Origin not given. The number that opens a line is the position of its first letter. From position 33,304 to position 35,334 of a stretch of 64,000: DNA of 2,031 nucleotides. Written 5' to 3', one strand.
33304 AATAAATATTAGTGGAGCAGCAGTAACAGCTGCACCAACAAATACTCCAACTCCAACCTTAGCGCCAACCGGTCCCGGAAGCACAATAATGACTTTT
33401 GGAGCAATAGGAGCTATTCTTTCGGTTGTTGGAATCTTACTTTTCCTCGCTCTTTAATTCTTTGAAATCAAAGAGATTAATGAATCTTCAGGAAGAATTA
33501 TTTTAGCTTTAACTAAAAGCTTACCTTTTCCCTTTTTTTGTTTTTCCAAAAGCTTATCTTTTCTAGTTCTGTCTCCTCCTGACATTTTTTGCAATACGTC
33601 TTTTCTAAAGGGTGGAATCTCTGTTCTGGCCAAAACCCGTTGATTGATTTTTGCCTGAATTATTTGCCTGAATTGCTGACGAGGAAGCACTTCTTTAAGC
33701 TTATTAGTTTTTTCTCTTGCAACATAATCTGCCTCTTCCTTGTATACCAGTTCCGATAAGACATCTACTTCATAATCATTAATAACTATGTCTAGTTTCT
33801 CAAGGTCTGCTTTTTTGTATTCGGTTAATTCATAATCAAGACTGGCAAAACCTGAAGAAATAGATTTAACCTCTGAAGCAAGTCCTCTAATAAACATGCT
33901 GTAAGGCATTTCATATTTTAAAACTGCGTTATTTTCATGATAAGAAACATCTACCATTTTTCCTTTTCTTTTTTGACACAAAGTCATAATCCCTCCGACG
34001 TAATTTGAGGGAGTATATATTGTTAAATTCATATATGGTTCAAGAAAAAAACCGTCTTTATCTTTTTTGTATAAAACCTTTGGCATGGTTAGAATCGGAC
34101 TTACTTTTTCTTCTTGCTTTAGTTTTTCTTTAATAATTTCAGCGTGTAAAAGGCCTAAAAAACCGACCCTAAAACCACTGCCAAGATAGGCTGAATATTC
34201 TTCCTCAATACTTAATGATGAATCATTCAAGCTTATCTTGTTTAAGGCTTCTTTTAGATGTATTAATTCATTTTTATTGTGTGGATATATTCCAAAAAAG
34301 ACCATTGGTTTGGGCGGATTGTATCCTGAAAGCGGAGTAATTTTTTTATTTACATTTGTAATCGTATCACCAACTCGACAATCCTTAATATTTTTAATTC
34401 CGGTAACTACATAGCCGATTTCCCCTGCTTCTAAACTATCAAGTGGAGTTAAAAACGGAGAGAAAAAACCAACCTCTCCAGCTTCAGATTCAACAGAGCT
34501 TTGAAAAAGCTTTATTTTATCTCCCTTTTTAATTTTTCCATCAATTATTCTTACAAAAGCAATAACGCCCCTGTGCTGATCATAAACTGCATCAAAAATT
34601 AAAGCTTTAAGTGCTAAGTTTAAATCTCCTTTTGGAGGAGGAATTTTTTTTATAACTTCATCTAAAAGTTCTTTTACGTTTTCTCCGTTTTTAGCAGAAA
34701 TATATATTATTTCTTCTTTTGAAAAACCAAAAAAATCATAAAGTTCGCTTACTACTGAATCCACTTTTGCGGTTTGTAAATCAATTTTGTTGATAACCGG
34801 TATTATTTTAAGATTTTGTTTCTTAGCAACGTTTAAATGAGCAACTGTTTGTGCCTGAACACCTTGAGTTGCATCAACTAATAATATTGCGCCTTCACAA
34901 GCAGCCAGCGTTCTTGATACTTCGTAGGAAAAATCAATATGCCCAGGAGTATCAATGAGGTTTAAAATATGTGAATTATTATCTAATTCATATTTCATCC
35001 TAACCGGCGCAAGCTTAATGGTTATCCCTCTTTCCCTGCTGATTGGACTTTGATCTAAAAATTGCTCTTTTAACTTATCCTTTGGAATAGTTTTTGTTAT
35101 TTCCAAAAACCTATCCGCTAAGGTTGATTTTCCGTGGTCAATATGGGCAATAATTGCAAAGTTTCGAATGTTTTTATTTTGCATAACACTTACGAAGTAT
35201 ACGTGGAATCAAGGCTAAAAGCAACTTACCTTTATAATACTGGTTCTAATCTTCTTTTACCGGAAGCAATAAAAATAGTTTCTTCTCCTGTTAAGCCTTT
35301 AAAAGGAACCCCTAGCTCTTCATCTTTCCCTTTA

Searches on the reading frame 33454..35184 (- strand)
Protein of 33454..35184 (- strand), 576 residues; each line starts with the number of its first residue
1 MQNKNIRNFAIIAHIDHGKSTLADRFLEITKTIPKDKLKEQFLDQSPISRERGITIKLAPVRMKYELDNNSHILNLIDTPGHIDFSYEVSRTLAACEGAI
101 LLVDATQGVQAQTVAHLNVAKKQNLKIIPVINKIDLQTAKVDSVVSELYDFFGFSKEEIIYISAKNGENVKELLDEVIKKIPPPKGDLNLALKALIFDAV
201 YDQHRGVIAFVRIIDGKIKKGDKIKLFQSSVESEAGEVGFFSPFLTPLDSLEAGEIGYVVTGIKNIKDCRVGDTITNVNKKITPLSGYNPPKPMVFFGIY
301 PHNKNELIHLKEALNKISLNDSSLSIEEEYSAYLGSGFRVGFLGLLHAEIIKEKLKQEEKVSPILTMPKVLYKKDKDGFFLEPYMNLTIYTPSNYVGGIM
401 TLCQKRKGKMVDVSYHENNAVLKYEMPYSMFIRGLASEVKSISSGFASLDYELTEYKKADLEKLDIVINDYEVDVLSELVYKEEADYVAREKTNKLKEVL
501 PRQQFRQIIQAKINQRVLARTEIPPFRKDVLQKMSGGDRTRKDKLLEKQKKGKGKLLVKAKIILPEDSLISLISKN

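Call 44: search_protein_families(library=pfam, proteins=[window:33454-35184:-], max_evalue=0.0001)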
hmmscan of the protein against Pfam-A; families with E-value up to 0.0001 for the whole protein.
window:33454-35184:- (576 aa): 8 families
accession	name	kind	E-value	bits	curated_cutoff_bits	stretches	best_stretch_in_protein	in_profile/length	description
PF00009.33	GTP_EFTU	-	1e-55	188.7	26.5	1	4-183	1-188/188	Elongation factor Tu GTP binding domain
PF06421.17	LepA_C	-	2.3e-30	105.3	29.7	1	468-572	1-105/107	GTP-binding protein LepA C-terminus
PF00679.30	EFG_C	-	1.3e-21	76.8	27.9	1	380-465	2-87/89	Elongation factor G C-terminus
PF03144.31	GTP_EFTU_D2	-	7.5e-14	52.4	30.3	1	206-276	1-73/73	Elongation factor Tu domain 2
PF22042.2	EF-G_D2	-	3.5e-07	30.7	27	1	192-256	2-65/84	Elongation factor G domain 2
PF14492.12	EFG_III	-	1e-06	29.2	27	1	291-362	2-70/75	Elongation Factor G, domain III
PF00071.28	Ras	-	2e-06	27.9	21.6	1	49-181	25-160/162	Ras family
PF01926.29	MMR_HSR1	-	6.7e-05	23.4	21.9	0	12-133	5-113/113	50S ribosome-binding GTPase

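Call 54: find_homologous_proteins(query=window:33454-35184:-, max_evalue=1e-50)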
Query window:33454-35184:- (576 aa): 8000 proteins with E <= 1e-50 among 8000 candidates; the best 120 are listed.
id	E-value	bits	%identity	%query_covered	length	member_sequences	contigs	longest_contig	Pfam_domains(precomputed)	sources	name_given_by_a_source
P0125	0.0e+0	1261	100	100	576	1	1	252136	PF00679.31,PF14492.13,PF06421.18,PF00009.34,PF03144.32,PF00071.29,PF22042.3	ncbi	-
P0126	0.0e+0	1182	91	100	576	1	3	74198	PF00679.31,PF14492.13,PF06421.18,PF00009.34,PF03144.32,PF00071.29,PF22042.3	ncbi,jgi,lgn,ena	-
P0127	0.0e+0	1107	87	100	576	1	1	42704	PF00679.31,PF14492.13,PF06421.18,PF00009.34,PF03144.32,PF00071.29,PF22042.3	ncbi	-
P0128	0.0e+0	1063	83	100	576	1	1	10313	PF00679.31,PF06421.18,PF00009.34,PF03144.32,PF22042.3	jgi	jgi:GTP-binding protein LepA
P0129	0.0e+0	1040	80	100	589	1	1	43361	PF00679.31,PF14492.13,PF06421.18,PF00009.34,PF03144.32,PF00071.29,PF22042.3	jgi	jgi:GTP-binding protein LepA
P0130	4.7e-287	971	71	100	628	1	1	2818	PF00679.31,PF14492.13,PF06421.18,PF00009.34,PF03144.32,PF22042.3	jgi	jgi:GTP-binding protein LepA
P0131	5.1e-287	971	76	99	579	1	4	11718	PF00679.31,PF14492.13,PF06421.18,PF00009.34,PF03144.32,PF00071.29,PF22042.3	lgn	-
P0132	6.8e-287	971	75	99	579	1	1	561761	PF00679.31,PF14492.13,PF06421.18,PF00009.34,PF03144.32,PF00071.29,PF22042.3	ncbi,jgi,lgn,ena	-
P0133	5.6e-266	902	69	100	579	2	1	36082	PF00679.31,PF14492.13,PF06421.18,PF00009.34,PF03144.32,PF00071.29,PF22042.3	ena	-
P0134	8.7e-266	901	69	100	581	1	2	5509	PF00679.31,PF14492.13,PF06421.18,PF00009.34,PF03144.32,PF22042.3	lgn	-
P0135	1.3e-265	900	68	100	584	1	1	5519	PF00679.31,PF14492.13,PF06421.18,PF00009.34,PF03144.32,PF00071.29,PF22042.3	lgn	-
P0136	2.8e-265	899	68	100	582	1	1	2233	PF00679.31,PF14492.13,PF06421.18,PF00009.34,PF03144.32,PF00071.29,PF22042.3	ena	-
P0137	1.5e-264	897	68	100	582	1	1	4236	PF00679.31,PF14492.13,PF06421.18,PF00009.34,PF03144.32,PF00071.29,PF22042.3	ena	-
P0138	1.4e-263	894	67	100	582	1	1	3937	PF00679.31,PF14492.13,PF06421.18,PF00009.34,PF03144.32,PF00071.29,PF22042.3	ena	-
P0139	1.6e-263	894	68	100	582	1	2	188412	PF00679.31,PF14492.13,PF06421.18,PF00009.34,PF10662.16,PF03144.32,PF00071.29,PF22042.3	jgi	-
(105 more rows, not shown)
